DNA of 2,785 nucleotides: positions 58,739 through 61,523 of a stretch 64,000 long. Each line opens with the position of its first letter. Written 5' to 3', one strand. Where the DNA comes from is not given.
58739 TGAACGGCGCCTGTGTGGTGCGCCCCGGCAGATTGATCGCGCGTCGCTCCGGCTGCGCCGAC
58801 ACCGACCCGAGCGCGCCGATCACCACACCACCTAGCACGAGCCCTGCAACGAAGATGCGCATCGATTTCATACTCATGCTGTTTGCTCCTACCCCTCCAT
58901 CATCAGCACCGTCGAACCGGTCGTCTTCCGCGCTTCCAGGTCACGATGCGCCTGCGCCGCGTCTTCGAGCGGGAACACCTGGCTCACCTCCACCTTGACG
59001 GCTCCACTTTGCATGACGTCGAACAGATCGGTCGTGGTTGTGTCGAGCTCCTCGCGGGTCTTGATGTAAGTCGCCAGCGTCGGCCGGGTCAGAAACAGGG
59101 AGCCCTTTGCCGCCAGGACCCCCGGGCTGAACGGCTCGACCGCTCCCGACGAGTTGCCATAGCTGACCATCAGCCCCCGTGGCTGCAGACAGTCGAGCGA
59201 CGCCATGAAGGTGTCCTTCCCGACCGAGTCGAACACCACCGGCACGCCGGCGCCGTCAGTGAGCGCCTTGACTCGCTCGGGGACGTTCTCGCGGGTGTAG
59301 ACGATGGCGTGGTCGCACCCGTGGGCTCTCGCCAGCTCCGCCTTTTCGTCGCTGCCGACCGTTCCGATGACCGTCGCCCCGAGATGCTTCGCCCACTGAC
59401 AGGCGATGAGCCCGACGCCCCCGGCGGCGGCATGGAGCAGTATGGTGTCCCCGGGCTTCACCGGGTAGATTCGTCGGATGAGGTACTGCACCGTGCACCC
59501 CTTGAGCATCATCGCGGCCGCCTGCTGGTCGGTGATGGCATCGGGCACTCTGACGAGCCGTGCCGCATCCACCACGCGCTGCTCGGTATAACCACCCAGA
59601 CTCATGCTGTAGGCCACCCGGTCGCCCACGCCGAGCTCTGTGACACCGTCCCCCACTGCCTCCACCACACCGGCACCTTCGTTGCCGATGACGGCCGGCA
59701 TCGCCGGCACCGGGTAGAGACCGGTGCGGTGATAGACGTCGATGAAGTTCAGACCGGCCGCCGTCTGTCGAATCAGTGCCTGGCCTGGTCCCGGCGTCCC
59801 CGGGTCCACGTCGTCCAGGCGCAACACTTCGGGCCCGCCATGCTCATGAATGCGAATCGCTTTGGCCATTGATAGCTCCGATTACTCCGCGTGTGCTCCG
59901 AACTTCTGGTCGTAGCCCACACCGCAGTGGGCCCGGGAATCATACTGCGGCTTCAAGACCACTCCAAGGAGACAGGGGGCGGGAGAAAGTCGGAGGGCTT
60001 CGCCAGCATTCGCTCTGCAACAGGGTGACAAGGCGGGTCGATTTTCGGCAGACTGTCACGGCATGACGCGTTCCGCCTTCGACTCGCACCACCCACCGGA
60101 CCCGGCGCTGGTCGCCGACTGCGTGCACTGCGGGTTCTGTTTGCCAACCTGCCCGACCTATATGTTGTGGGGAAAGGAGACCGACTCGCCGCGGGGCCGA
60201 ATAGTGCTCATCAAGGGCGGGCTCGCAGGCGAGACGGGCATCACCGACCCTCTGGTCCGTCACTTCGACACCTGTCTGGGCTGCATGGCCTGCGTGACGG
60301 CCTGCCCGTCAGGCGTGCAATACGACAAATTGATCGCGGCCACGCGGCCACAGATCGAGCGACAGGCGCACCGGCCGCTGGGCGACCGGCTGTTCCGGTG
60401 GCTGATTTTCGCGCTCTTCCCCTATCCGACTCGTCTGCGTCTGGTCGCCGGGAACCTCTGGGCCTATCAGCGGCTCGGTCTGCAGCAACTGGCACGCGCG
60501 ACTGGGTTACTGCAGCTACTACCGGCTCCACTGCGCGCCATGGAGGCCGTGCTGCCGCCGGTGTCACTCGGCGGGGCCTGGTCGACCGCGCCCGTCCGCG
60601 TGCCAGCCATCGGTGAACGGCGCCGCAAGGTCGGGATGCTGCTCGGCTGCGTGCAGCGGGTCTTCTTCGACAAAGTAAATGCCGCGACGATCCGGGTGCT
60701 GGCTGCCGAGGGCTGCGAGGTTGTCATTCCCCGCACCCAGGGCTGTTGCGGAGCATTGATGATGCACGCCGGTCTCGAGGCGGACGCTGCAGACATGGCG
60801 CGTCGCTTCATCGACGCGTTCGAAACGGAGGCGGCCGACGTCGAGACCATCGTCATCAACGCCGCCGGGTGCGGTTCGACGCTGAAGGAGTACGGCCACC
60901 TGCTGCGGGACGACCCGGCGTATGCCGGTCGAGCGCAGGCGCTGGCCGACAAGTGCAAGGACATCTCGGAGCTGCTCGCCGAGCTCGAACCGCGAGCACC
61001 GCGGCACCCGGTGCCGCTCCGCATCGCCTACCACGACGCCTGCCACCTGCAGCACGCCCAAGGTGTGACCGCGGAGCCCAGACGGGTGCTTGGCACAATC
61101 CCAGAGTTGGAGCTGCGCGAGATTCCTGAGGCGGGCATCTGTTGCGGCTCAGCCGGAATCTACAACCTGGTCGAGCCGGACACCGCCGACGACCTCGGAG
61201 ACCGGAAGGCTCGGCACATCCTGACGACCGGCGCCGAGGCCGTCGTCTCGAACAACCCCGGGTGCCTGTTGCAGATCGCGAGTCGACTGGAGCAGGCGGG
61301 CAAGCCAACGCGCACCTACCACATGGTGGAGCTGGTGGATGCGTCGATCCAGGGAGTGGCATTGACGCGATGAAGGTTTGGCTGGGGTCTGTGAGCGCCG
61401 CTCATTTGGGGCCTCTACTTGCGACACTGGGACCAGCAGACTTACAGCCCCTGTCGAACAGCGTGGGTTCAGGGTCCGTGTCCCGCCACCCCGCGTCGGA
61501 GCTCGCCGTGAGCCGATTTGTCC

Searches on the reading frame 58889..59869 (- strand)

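Call 22: search_protein_families(library=pfam, proteins=[window:58889-59869:-])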
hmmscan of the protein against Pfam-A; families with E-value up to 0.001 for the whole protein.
window:58889-59869:- (326 aa): 3 families
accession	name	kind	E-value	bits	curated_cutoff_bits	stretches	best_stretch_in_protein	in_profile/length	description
PF00107.32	ADH_zinc_N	-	1.9e-28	99.4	31.8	1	151-256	1-106/129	Zinc-binding dehydrogenase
PF13602.12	ADH_zinc_N_2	-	2.2e-23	84.1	27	1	184-322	2-134/134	Zinc-binding dehydrogenase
PF08240.17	ADH_N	-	3.3e-17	63.1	23.5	1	27-110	1-104/104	Alcohol dehydrogenase GroES-like domain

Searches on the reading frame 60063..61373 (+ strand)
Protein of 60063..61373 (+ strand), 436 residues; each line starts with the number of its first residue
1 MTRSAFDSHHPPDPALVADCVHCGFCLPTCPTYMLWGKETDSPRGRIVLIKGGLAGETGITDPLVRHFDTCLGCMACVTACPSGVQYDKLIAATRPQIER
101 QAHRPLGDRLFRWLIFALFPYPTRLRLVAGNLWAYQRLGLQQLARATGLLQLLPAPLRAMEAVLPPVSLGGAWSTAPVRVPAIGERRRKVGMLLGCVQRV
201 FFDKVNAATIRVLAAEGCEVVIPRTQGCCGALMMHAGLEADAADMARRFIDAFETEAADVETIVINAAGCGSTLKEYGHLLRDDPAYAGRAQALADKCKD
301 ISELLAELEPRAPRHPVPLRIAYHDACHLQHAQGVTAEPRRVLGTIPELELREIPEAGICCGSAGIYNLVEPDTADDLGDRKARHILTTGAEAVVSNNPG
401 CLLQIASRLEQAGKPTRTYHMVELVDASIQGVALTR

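Call 22: search_protein_families(library=pfam, proteins=[window:60063-61373:+])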
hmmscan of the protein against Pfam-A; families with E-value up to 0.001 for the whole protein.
window:60063-61373:+ (436 aa): 12 families
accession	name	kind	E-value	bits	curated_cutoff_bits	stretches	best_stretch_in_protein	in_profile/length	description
PF02754.22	CCG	-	2.5e-33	114.5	20.6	2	321-405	1-84/85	Cysteine-rich domain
PF13183.11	Fer4_8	-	6.3e-12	46.3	27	1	18-85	3-68/68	4Fe-4S dicluster domain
PF12838.12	Fer4_7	-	8.1e-11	42.7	27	1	20-85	2-52/52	4Fe-4S dicluster domain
PF13534.11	Fer4_17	-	1.4e-09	38.8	22.2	1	20-85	2-60/61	4Fe-4S dicluster domain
PF00037.32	Fer4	-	3.2e-08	33.5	21.1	1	67-85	4-22/24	4Fe-4S binding domain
PF13237.11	Fer4_10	-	5.3e-08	33.1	25.5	1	65-87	3-27/53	4Fe-4S dicluster domain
PF12800.12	Fer4_4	-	7e-07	29.5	24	1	69-84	2-17/17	4Fe-4S binding domain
PF12797.12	Fer4_2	-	1.2e-06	28.5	24.5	1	65-83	4-22/22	4Fe-4S binding domain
PF12837.12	Fer4_6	-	2.3e-06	27.7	25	1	69-85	7-23/24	4Fe-4S binding domain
PF13187.11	Fer4_9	-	7e-06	26.4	27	1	19-84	1-50/52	4Fe-4S dicluster domain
PF13484.11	Fer4_16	-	1.8e-05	25.9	30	1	20-83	2-65/66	4Fe-4S double cluster binding domain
PF14697.11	Fer4_21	-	0.00028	21.4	35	0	69-85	6-23/59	4Fe-4S dicluster domain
